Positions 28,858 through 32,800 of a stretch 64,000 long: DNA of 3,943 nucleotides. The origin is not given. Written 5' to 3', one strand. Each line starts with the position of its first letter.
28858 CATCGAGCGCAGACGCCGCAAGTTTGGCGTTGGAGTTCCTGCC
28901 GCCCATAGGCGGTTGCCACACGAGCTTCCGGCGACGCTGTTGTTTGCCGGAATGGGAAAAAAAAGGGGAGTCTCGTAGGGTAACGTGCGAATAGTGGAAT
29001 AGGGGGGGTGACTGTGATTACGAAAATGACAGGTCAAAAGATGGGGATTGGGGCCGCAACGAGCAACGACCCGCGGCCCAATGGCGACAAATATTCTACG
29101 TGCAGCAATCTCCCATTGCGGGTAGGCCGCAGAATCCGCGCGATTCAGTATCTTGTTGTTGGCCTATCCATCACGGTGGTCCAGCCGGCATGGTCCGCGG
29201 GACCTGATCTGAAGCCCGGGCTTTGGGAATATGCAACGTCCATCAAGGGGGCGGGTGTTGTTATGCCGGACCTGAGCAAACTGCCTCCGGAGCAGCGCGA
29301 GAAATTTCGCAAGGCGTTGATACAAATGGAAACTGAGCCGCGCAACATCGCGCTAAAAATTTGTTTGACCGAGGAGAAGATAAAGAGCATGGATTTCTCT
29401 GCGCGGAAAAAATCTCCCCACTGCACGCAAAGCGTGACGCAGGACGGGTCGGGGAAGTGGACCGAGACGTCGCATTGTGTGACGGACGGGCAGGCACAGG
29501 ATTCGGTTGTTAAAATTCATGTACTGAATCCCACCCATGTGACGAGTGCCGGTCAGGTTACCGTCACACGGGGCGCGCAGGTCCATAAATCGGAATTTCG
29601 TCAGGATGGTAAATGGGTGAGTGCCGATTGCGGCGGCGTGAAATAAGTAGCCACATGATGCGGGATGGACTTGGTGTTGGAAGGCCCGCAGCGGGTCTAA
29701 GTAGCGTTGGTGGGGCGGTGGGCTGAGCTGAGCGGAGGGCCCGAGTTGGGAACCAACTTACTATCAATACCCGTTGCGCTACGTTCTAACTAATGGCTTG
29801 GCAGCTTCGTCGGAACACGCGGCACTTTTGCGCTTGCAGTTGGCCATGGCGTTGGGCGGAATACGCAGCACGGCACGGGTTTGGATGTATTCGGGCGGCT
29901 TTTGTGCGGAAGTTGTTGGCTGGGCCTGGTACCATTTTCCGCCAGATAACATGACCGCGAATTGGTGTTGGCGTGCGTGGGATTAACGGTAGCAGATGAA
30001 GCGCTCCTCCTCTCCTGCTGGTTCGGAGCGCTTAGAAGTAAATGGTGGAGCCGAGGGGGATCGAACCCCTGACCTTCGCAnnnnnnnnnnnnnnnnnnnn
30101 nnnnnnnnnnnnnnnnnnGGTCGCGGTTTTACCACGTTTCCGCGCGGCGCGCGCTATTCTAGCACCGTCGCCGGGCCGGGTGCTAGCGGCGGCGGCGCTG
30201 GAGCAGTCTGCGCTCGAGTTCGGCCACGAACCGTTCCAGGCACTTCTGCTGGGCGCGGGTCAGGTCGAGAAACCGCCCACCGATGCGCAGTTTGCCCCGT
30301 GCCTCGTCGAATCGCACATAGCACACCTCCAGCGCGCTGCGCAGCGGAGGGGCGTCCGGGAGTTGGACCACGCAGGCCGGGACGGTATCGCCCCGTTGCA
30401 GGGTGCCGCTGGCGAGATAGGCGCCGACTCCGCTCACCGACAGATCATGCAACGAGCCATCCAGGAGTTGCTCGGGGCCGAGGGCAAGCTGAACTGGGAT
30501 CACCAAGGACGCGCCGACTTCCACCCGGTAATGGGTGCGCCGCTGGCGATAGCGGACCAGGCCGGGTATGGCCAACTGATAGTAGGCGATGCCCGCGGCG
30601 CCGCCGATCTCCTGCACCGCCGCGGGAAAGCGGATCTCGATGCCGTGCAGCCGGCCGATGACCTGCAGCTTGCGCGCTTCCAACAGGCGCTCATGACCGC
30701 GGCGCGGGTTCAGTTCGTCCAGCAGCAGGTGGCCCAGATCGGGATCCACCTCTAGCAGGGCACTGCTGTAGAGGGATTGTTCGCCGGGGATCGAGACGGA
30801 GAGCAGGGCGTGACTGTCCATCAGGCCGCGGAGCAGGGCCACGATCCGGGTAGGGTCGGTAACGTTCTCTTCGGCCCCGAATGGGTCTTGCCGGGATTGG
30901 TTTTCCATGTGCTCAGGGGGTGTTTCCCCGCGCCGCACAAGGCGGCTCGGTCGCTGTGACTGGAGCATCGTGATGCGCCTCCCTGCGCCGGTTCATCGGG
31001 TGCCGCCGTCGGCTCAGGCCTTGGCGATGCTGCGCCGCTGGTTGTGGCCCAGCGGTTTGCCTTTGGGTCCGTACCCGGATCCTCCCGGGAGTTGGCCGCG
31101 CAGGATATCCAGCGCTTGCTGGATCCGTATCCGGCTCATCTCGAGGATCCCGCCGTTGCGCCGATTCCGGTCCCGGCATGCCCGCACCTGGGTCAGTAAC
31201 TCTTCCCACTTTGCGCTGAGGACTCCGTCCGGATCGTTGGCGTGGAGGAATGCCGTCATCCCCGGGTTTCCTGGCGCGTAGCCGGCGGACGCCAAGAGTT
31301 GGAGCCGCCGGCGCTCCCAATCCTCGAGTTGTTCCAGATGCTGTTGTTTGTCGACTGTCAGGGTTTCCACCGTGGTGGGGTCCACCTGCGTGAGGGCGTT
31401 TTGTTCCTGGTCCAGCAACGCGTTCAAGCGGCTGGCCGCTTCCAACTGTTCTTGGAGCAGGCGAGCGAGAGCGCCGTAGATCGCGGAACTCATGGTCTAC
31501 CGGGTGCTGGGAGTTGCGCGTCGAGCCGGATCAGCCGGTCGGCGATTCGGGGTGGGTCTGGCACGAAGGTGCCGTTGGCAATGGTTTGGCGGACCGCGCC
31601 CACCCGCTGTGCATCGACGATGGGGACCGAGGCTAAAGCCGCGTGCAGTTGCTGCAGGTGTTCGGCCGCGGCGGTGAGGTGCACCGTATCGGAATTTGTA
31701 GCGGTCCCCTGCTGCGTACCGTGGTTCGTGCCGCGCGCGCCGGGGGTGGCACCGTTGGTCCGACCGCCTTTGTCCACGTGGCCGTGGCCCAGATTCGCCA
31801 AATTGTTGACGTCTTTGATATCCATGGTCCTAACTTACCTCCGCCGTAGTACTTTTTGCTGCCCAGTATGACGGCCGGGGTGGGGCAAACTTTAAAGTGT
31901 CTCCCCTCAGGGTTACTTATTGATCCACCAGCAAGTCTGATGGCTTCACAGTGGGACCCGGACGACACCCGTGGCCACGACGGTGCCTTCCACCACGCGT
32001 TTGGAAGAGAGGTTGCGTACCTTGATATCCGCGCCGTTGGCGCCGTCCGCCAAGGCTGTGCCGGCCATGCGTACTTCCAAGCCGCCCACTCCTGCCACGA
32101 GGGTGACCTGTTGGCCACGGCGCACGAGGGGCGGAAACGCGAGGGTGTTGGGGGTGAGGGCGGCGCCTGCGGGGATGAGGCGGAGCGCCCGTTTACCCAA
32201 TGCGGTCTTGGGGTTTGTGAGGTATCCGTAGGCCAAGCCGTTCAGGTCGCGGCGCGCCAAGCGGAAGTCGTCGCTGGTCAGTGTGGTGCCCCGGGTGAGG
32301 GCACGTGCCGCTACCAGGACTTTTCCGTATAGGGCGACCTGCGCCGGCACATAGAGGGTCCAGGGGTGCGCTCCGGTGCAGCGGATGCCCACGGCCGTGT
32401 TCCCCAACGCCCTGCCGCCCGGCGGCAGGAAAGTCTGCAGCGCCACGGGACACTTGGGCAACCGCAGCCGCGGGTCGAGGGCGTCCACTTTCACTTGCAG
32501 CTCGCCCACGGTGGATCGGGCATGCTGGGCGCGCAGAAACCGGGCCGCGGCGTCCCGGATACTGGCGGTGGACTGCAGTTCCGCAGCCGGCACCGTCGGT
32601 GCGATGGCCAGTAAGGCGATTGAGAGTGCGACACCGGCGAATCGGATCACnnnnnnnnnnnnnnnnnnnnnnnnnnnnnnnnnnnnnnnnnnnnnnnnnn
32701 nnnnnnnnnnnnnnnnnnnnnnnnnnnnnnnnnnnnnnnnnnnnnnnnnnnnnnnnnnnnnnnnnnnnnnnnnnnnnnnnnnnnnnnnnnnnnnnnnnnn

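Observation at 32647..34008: Soluble MCP-CZB chemoreceptor embedded between flgA and cheV inside the flagellar cluster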

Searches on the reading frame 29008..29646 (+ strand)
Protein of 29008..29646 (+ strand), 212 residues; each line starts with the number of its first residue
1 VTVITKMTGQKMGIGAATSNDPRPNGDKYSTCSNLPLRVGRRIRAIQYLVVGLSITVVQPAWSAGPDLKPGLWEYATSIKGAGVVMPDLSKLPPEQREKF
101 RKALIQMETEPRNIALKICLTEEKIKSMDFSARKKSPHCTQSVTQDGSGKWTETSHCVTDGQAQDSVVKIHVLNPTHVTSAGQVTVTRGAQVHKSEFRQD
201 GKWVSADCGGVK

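Call 3: search_protein_families(library=pfam, proteins=[window:29008-29646:+], max_evalue=0.01)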
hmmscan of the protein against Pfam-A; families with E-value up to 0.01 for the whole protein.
window:29008-29646:+ (212 aa): 1 family
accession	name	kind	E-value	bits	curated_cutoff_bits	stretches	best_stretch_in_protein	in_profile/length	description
PF12276.13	DUF3617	-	1.4e-13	52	24.5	1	68-208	1-106/106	Protein of unknown function (DUF3617)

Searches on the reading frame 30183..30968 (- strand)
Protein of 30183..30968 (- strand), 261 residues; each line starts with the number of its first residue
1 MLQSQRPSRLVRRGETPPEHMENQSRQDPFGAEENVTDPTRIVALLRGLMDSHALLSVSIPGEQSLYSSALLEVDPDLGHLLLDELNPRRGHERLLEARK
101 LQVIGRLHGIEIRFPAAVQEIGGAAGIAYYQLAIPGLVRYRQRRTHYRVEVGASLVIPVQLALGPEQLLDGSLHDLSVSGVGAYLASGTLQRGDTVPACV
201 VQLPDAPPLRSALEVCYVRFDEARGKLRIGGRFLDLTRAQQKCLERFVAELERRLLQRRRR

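Call 3: search_protein_families(library=pfam, proteins=[window:30183-30968:-], max_evalue=0.01)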
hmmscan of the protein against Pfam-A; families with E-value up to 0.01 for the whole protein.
window:30183-30968:- (261 aa): 2 families
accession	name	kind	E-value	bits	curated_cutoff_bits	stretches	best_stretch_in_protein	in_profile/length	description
PF07317.18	PilZN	-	3.7e-19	69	23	1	36-136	3-103/107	Flagellar regulator YcgR, PilZN domain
PF07238.19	PilZ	-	2.9e-10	40.8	22.5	1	142-249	1-101/102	PilZ domain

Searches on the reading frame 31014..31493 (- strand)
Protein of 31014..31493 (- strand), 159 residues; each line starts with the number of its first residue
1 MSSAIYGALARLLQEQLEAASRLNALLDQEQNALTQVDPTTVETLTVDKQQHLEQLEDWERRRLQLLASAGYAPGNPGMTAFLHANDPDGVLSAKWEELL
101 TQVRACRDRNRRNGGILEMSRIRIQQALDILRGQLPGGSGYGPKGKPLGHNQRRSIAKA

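Call 3: search_protein_families(library=pfam, proteins=[window:31014-31493:-], max_evalue=0.01)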
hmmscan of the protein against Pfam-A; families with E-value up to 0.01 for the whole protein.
window:31014-31493:- (159 aa): 1 family
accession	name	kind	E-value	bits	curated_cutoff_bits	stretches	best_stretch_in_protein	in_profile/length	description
PF05130.17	FlgN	-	6.9e-28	98.4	30.5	1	8-147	5-145/147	FlgN protein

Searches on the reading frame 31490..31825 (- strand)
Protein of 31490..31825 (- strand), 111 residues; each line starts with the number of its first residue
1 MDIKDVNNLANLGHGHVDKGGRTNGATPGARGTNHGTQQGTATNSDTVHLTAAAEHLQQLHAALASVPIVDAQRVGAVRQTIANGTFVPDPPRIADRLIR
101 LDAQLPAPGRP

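Call 3: search_protein_families(library=pfam, proteins=[window:31490-31825:-], max_evalue=0.01)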
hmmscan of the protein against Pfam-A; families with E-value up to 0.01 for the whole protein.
window:31490-31825:- (111 aa): 1 family
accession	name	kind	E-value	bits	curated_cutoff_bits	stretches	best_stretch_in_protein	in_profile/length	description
PF04316.19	FlgM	-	1.2e-12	48.3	25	1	46-99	1-54/55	Anti-sigma-28 factor, FlgM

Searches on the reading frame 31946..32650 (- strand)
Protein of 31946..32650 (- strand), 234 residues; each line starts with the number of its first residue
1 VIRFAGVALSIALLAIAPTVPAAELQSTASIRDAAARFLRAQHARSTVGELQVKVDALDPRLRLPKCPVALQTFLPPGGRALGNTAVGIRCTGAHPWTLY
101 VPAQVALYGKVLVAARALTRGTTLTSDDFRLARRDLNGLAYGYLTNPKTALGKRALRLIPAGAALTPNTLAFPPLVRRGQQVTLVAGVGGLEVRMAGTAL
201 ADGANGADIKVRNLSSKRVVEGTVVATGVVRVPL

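Call 3: search_protein_families(library=pfam, proteins=[window:31946-32650:-], max_evalue=0.01)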
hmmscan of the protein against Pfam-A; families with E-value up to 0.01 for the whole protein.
window:31946-32650:- (234 aa): 3 families
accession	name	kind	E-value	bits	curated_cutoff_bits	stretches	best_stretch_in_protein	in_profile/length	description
PF13144.11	ChapFlgA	-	6.7e-34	117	23.8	1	110-232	2-122/122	Chaperone for flagella basal body P-ring formation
PF17656.6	ChapFlgA_N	-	7.5e-20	71.5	27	1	31-105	1-75/77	FlgA N-terminal domain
PF08666.17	SAF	-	1.5e-13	51.5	21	1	110-170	2-62/63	SAF domain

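Call 4: search_protein_families(library=ncbifam, proteins=[window:31946-32650:-], max_evalue=0.01)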
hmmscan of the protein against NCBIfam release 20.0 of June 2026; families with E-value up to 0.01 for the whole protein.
window:31946-32650:- (234 aa): 2 families
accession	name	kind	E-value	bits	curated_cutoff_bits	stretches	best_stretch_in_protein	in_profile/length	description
TIGR03170.1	flgA_cterm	equivalog_domain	4.5e-42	143.3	54.65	1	97-232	1-136/137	flagellar basal body P-ring formation chaperone FlgA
TIGR03177.1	pilus_cpaB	equivalog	2.2e-06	27.1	71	1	108-171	36-99/262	Flp pilus assembly protein CpaB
